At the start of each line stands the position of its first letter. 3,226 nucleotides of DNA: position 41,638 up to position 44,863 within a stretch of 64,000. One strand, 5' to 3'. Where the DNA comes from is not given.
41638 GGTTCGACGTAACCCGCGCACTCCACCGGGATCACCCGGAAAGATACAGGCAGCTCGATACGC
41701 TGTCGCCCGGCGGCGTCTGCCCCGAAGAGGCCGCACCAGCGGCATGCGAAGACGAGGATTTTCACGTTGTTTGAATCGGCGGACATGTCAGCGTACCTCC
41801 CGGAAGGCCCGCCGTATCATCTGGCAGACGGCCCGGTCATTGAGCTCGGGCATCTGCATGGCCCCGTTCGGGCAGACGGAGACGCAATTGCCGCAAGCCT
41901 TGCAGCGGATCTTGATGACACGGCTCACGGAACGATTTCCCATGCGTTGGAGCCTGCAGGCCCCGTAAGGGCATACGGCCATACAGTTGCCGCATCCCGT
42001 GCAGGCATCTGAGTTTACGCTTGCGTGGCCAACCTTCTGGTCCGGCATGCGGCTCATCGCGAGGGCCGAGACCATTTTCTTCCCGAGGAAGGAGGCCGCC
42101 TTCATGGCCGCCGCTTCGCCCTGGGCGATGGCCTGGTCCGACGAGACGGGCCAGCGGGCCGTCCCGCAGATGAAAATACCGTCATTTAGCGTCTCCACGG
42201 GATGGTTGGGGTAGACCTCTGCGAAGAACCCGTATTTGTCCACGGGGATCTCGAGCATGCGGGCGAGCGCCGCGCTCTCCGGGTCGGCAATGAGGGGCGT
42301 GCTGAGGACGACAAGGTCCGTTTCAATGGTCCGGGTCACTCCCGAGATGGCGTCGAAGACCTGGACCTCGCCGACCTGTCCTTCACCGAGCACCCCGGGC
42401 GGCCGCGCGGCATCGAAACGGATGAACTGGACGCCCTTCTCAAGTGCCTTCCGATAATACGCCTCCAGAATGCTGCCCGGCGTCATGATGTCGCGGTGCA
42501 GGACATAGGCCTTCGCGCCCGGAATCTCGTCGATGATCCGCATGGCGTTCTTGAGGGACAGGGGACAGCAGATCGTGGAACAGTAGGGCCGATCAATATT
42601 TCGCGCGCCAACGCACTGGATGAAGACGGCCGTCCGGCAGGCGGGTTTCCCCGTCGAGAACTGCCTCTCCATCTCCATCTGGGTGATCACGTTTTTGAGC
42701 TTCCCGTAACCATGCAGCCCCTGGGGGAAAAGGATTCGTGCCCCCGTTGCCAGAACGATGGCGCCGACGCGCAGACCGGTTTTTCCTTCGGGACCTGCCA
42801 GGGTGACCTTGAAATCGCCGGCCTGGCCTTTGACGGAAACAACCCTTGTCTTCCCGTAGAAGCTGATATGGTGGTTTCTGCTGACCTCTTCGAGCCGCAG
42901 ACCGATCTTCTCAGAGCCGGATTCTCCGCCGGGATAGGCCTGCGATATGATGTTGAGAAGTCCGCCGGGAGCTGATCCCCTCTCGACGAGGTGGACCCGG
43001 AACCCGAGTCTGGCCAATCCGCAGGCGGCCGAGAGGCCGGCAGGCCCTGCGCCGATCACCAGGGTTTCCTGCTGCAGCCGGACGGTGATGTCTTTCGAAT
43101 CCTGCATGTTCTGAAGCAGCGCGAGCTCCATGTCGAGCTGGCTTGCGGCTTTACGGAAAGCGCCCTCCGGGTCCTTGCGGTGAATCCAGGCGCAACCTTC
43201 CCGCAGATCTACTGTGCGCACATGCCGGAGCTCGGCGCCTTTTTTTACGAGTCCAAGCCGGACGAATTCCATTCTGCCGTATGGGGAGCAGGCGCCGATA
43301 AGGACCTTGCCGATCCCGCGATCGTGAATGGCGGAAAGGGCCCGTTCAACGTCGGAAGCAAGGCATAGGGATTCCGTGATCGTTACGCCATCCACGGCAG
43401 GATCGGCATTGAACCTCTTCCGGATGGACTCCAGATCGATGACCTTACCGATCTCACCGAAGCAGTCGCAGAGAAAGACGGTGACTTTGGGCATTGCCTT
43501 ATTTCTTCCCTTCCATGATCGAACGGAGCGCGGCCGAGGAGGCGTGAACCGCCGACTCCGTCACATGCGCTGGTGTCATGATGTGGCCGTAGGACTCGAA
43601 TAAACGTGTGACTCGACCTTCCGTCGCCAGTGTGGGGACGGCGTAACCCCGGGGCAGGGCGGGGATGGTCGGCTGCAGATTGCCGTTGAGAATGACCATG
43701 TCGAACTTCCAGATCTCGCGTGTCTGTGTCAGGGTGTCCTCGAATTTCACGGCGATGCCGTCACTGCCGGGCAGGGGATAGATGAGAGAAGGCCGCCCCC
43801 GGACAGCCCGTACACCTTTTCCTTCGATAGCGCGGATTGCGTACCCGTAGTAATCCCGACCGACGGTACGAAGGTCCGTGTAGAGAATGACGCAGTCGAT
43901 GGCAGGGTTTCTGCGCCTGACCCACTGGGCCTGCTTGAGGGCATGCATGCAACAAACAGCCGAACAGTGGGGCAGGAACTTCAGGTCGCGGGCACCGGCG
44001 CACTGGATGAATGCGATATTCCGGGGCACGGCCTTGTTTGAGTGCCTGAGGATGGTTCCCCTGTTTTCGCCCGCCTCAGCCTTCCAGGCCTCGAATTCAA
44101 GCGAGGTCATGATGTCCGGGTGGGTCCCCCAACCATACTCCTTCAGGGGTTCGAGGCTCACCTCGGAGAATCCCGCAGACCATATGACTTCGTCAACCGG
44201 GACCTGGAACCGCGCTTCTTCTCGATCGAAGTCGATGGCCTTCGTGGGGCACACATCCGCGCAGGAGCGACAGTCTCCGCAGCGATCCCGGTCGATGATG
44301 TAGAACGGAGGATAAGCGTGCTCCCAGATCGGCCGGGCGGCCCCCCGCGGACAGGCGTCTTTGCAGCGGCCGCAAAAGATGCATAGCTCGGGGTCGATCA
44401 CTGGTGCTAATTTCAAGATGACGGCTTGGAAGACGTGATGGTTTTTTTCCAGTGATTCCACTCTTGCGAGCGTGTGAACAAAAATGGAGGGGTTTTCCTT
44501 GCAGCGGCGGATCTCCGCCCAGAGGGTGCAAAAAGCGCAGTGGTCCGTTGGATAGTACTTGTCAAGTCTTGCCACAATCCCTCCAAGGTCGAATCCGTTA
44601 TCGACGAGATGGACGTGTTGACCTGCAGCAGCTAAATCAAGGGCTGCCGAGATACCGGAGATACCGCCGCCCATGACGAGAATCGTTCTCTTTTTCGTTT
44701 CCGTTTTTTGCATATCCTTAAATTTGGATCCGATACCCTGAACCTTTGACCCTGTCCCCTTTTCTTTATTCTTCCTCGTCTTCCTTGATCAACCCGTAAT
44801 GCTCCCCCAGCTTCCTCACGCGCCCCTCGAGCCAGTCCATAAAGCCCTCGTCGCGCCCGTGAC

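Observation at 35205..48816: Twelve-gene operon joining W-AOR, HdrA x2, MvhD, FdhA, Fe-S proteins and NapG/NapH-like modules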

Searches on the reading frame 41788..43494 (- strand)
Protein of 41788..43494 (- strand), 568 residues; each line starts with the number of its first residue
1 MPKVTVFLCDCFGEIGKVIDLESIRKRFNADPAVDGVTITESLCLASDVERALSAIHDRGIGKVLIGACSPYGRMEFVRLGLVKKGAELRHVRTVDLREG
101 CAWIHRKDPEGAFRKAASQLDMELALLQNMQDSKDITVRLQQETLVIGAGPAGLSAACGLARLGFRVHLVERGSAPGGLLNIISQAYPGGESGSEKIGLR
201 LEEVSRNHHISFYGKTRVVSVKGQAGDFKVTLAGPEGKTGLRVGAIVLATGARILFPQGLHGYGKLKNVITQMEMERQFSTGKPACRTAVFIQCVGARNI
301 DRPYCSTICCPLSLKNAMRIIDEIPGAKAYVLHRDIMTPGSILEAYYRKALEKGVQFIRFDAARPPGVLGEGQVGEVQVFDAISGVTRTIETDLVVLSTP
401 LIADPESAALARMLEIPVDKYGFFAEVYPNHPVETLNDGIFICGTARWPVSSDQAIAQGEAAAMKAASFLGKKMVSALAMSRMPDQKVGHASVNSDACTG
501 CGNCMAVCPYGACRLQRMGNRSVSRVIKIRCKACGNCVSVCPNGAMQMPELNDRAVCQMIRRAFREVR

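Call 3: search_protein_families(library=pfam, proteins=[window:41788-43494:-])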
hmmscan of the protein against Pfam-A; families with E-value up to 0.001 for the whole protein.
window:41788-43494:- (568 aa): 23 families
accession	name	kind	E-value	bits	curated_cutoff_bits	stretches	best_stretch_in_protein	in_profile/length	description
PF07992.20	Pyr_redox_2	-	4.8e-16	59.5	26.1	1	144-459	3-291/291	Pyridine nucleotide-disulphide oxidoreductase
PF00037.32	Fer4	-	9.2e-12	44.7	21.1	2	492-512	2-22/24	4Fe-4S binding domain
PF14697.11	Fer4_21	-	8.2e-10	39.1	35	2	491-548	1-59/59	4Fe-4S dicluster domain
PF01266.30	DAO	-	2.3e-09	37.7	27.9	1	145-177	3-35/353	FAD dependent oxidoreductase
PF12838.12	Fer4_7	-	3.8e-09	37.3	27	1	485-512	25-52/52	4Fe-4S dicluster domain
PF13450.12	NAD_binding_8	-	1.6e-08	35.1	21.9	1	146-181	1-36/68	NAD(P)-binding Rossmann-like domain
PF13237.11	Fer4_10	-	4.6e-08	33.3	25.5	1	492-542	3-53/53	4Fe-4S dicluster domain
PF12797.12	Fer4_2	-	5.5e-08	32.7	24.5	1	491-510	3-22/22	4Fe-4S binding domain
PF13187.11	Fer4_9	-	8.7e-08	32.5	27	1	497-546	1-52/52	4Fe-4S dicluster domain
PF13484.11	Fer4_16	-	1.8e-07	32.3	30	0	530-553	1-25/66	4Fe-4S double cluster binding domain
PF12837.12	Fer4_6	-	2.3e-07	30.9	25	1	491-512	2-23/24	4Fe-4S binding domain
PF00890.30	FAD_binding_2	-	3.2e-07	30.3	20.4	1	144-178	2-36/414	FAD binding domain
PF12831.13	FAD_oxidored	-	2.4e-06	27.6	27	1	145-180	3-38/416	FAD dependent oxidoreductase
PF00070.33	Pyr_redox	-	4e-06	27.7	22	1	144-176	2-34/82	Pyridine nucleotide-disulphide oxidoreductase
PF25160.1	LdpA_Fe-S-bd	-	5.8e-06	26.4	27.6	1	484-513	14-43/49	LdpA Fe-S cluster-binding domain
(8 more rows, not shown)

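Call 9: search_protein_families(library=ncbifam, proteins=[window:41788-43494:-], max_evalue=0.00001)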
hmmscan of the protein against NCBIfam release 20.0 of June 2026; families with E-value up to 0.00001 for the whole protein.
window:41788-43494:- (568 aa): 42 families (the best 25 are shown)
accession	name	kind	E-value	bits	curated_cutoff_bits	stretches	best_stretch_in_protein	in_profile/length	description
NF040770.1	hetero_SS_HdrA2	exception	2.2e-96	323.7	1100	2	238-564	313-641/777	CoB-CoM heterodisulfide reductase HdrA2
NF041778.1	hetero_SS_HdrA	equivalog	3.4e-74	250.1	1400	2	240-551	325-638/771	ferredoxin:CoB-CoM heterodisulfide reductase subunit HdrA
NF041891.1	hdrA_Methbact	equivalog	1.1e-66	225.6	1300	2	238-562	310-634/762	ferredoxin:CoB-CoM heterodisulfide reductase subunit HdrA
NF009410.0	PRK12771.1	subfamily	2.2e-14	53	516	1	143-181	140-178/566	NAD(P)-binding protein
NF010590.0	PRK13984.1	equivalog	2.7e-11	42.3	946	1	139-182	286-329/611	putative oxidoreductase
NF009409.0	PRK12770.1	subfamily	4.6e-11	42.4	343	1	144-222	21-96/360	putative glutamate synthase subunit beta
TIGR01292.1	TRX_reduct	equivalog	2.7e-10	39.6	343.45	1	143-253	2-111/300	thioredoxin-disulfide reductase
NF006221.0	PRK08348.1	subfamily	1e-09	38.2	124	1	483-549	31-95/136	NADH-plastoquinone oxidoreductase subunit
NF042909.1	FMH_DH_FwdF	exception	1.2e-09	37.8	375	1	487-555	216-283/336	tungsten-dependent formylmethanofuran dehydrogenase subunit FwdF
TIGR03997.1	mycofact_OYE_2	equivalog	1.2e-09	37.2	793.15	1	140-398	378-599/645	mycofactocin system FadH/OYE family oxidoreductase 2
TIGR01944.1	rnfB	subfamily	6.8e-09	35.6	68.7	1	455-554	73-168/190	RnfABCDGE type electron transport complex subunit B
NF038196.1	ferrodoxin_EFR1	subfamily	1.1e-08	35.5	75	1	471-549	162-232/242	EFR1 family ferrodoxin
TIGR03315.1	Se_ygfK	equivalog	2.5e-08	31.8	835.3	1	141-543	536-935/1012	putative selenate reductase subunit YgfK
NF043039.1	HgcAB_like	equivalog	4.5e-08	33.1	285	1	484-546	288-349/350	HgcAB-like fusion protein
TIGR03140.1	AhpF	equivalog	5.5e-08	31.8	502.9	1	131-253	202-322/515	alkyl hydroperoxide reductase subunit F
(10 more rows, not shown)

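Call 16: search_solved_structures(query=window:41788-43494:-, max_evalue=0.00001)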
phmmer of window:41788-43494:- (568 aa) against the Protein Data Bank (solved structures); distinct sequences matched with E-value up to 0.00001: 14.
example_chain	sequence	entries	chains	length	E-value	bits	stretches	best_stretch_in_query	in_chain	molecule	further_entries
9sfi_A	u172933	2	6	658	2.2e-69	238.1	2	239-560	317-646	CoB--CoM heterodisulfide reductase iron-sulfur subunit A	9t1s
8rvu_a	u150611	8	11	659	2.7e-66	227.9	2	240-566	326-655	H(2):CoB-CoM heterodisulfide,ferredoxin reductase subunit A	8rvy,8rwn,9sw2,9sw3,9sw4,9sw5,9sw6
8rvv_A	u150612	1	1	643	7.2e-66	226.5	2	240-561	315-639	H(2):CoB-CoM heterodisulfide,ferredoxin reductase subunit A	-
5odc_A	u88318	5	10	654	9.2e-66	226.2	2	242-566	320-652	Heterodisulfide reductase, subunit A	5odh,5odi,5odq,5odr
7bkb_A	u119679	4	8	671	9.1e-59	203.1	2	240-556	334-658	CoB--CoM heterodisulfide reductase iron-sulfur subunit A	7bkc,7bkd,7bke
6tjr_A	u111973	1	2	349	2e-31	112.8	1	144-472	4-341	Fumarate reductase/succinate dehydrogenase flavoprotein domain protein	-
9sw6_G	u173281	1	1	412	1.1e-13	54.3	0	489-555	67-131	Polyferredoxin protein MvhB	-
9sfi_T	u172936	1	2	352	3.9e-10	42.5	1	486-551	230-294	4Fe-4S ferredoxin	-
5uwy_A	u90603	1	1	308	4.5e-07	32.4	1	142-254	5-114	Thioredoxin reductase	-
5t5i_F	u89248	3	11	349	6.4e-07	31.9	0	488-550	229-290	Tungsten formylmethanofuran dehydrogenase subunit fwdF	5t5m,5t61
4ylf_B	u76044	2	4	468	8.7e-07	31.5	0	130-181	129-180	Dihydropyrimidine dehydrogenase subunit A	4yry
6cfw_N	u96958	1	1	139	1.7e-06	30.5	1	484-550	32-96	NADH-plastoquinone oxidoreductase subunit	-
7aaw_A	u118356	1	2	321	3.4e-06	29.5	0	143-253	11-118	Thioredoxin reductase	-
9sw6_H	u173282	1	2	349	7.7e-06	28.4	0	487-550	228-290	Tungsten formylmethanofuran dehydrogenase, subunit F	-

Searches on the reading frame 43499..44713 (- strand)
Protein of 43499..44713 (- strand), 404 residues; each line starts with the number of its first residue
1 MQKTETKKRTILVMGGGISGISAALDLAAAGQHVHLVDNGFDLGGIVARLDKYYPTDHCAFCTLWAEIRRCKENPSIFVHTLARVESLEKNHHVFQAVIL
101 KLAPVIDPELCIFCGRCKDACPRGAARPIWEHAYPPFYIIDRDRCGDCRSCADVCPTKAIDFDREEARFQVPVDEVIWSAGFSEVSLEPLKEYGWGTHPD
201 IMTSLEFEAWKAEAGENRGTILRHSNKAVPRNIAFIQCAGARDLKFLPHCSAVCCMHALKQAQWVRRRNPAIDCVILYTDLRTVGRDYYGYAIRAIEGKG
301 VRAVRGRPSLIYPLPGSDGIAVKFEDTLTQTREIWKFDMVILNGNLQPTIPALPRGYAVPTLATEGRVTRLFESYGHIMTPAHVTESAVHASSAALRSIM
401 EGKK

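Call 3: search_protein_families(library=pfam, proteins=[window:43499-44713:-])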
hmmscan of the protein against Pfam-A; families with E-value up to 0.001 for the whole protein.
window:43499-44713:- (404 aa): 13 families
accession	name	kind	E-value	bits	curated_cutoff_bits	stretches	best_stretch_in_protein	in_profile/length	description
PF00037.32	Fer4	-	4.1e-15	55.3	21.1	2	104-125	1-22/24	4Fe-4S binding domain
PF14697.11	Fer4_21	-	3.8e-08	33.8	35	1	105-160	2-57/59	4Fe-4S dicluster domain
PF13484.11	Fer4_16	-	4.1e-08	34.3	30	1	144-163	1-20/66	4Fe-4S double cluster binding domain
PF13237.11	Fer4_10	-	5.4e-08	33.1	25.5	2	104-126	2-26/53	4Fe-4S dicluster domain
PF12797.12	Fer4_2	-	5e-07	29.7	24.5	1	138-157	3-22/22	4Fe-4S binding domain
PF13187.11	Fer4_9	-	5.4e-07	30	27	1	111-160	2-52/52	4Fe-4S dicluster domain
PF12837.12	Fer4_6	-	7.2e-07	29.3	25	2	140-160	4-24/24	4Fe-4S binding domain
PF12838.12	Fer4_7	-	1.5e-06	29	27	1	144-166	1-23/52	4Fe-4S dicluster domain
PF12831.13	FAD_oxidored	-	3.1e-05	23.9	27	1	11-47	2-38/416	FAD dependent oxidoreductase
PF01266.30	DAO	-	5.2e-05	23.4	27.9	1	11-44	2-35/353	FAD dependent oxidoreductase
PF13450.12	NAD_binding_8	-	0.00022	21.9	21.9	1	13-47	1-35/68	NAD(P)-binding Rossmann-like domain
PF25160.1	LdpA_Fe-S-bd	-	0.00023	21.3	27.6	0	106-124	23-41/49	LdpA Fe-S cluster-binding domain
PF00890.30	FAD_binding_2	-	0.00028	20.7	20.4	1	11-45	2-36/414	FAD binding domain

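Call 9: search_protein_families(library=ncbifam, proteins=[window:43499-44713:-], max_evalue=0.00001)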
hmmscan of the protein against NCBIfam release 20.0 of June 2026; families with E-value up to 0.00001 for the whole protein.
window:43499-44713:- (404 aa): 26 families (the best 25 are shown)
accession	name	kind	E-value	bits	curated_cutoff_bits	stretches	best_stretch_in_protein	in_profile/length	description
NF040770.1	hetero_SS_HdrA2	exception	4.3e-75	253.3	1100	1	6-349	137-493/777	CoB-CoM heterodisulfide reductase HdrA2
NF041891.1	hdrA_Methbact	equivalog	2.6e-61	207.8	1300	1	7-348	132-488/762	ferredoxin:CoB-CoM heterodisulfide reductase subunit HdrA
NF041778.1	hetero_SS_HdrA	equivalog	3.9e-60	203.6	1400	1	10-349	144-503/771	ferredoxin:CoB-CoM heterodisulfide reductase subunit HdrA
NF009410.0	PRK12771.1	subfamily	5.8e-11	41.7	516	1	6-49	136-179/566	NAD(P)-binding protein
NF042909.1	FMH_DH_FwdF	exception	3.1e-10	39.7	375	1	56-168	177-282/336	tungsten-dependent formylmethanofuran dehydrogenase subunit FwdF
TIGR03224.1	benzo_boxA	equivalog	1.6e-08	33.9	459.2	1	105-168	6-64/411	benzoyl-CoA 2,3-epoxidase subunit BoxA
NF007202.0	PRK09623.1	equivalog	3.4e-08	33.7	166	1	101-166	43-104/105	3-methyl-2-oxobutanoate dehydrogenase subunit delta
TIGR02179.1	PorD_KorD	subfamily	1e-07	31.9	60.05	1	102-165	18-77/78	2-oxoacid:acceptor oxidoreductase, delta subunit, pyruvate/2-ketoisovalerate family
NF004546.0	PRK05888.3-3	equivalog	1.5e-07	31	260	0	95-125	93-123/196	NADH-quinone oxidoreductase subunit NuoI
NF006183.0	PRK08318.1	equivalog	1.7e-07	30.4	335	1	101-168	334-403/422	NAD-dependent dihydropyrimidine dehydrogenase subunit PreA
TIGR01971.1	NuoI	subfamily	2.6e-07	30.3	113.05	0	55-125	40-97/121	NADH-quinone oxidoreductase, chain I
NF058577.1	FdxA_fam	equivalog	2.7e-07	30.7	65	0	138-159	31-52/52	4Fe-4S ferredoxin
NF040684.1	PorD_Arch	equivalog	8.7e-07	28.9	120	1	102-166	25-85/85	pyruvate synthase subunit PorD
NF040864.1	HgcB_ferredoxin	equivalog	8.9e-07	28.7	99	1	106-162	11-63/93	mercury methylation ferredoxin HgcB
NF038196.1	ferrodoxin_EFR1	subfamily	1.1e-06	28.8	75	1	67-166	143-235/242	EFR1 family ferrodoxin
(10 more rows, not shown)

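Call 17: search_solved_structures(query=window:43499-44713:-, max_evalue=0.00001)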
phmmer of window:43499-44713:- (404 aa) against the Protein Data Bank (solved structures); distinct sequences matched with E-value up to 0.00001: 11.
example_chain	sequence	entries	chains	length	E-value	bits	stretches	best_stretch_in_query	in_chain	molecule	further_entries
5odc_A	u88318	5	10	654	1.6e-65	224.6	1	10-350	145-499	Heterodisulfide reductase, subunit A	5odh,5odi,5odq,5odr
9sfi_A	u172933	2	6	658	2.4e-63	217.4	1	7-347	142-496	CoB--CoM heterodisulfide reductase iron-sulfur subunit A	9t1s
8rvv_A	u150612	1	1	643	1.5e-57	198.3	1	11-349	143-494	H(2):CoB-CoM heterodisulfide,ferredoxin reductase subunit A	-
8rvu_a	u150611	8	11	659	1.8e-57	198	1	11-349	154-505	H(2):CoB-CoM heterodisulfide,ferredoxin reductase subunit A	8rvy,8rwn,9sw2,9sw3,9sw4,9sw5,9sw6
7bkb_A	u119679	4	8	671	3.4e-48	167.5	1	7-349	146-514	CoB--CoM heterodisulfide reductase iron-sulfur subunit A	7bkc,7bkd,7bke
6tjr_A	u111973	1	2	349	1.8e-17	66.3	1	176-351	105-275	Fumarate reductase/succinate dehydrogenase flavoprotein domain protein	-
9sw6_H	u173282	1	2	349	7.1e-15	57.7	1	105-172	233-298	Tungsten formylmethanofuran dehydrogenase, subunit F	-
5t5i_F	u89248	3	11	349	2.3e-14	56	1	105-166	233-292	Tungsten formylmethanofuran dehydrogenase subunit fwdF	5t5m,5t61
9sfi_T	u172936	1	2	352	2.9e-09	39.2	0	105-167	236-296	4Fe-4S ferredoxin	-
9eri_B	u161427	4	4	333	1.3e-06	30.6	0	106-162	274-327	Na(+)-translocating ferredoxin:NAD(+) oxidoreductase complex subunit B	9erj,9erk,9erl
6u8y_N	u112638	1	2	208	2e-06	29.9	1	106-163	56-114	NADH dehydrogenase subunit I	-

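Call 64: search_solved_structures(query=window:43499-44713:-, max_evalue=1e-60, show_alignments=1)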
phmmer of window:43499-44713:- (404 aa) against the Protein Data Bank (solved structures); distinct sequences matched with E-value up to 1e-60: 2.
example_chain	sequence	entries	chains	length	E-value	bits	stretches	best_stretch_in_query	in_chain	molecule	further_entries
5odc_A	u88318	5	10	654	1.6e-65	224.6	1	10-350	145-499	Heterodisulfide reductase, subunit A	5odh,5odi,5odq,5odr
9sfi_A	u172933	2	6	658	2.4e-63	217.4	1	7-347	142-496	CoB--CoM heterodisulfide reductase iron-sulfur subunit A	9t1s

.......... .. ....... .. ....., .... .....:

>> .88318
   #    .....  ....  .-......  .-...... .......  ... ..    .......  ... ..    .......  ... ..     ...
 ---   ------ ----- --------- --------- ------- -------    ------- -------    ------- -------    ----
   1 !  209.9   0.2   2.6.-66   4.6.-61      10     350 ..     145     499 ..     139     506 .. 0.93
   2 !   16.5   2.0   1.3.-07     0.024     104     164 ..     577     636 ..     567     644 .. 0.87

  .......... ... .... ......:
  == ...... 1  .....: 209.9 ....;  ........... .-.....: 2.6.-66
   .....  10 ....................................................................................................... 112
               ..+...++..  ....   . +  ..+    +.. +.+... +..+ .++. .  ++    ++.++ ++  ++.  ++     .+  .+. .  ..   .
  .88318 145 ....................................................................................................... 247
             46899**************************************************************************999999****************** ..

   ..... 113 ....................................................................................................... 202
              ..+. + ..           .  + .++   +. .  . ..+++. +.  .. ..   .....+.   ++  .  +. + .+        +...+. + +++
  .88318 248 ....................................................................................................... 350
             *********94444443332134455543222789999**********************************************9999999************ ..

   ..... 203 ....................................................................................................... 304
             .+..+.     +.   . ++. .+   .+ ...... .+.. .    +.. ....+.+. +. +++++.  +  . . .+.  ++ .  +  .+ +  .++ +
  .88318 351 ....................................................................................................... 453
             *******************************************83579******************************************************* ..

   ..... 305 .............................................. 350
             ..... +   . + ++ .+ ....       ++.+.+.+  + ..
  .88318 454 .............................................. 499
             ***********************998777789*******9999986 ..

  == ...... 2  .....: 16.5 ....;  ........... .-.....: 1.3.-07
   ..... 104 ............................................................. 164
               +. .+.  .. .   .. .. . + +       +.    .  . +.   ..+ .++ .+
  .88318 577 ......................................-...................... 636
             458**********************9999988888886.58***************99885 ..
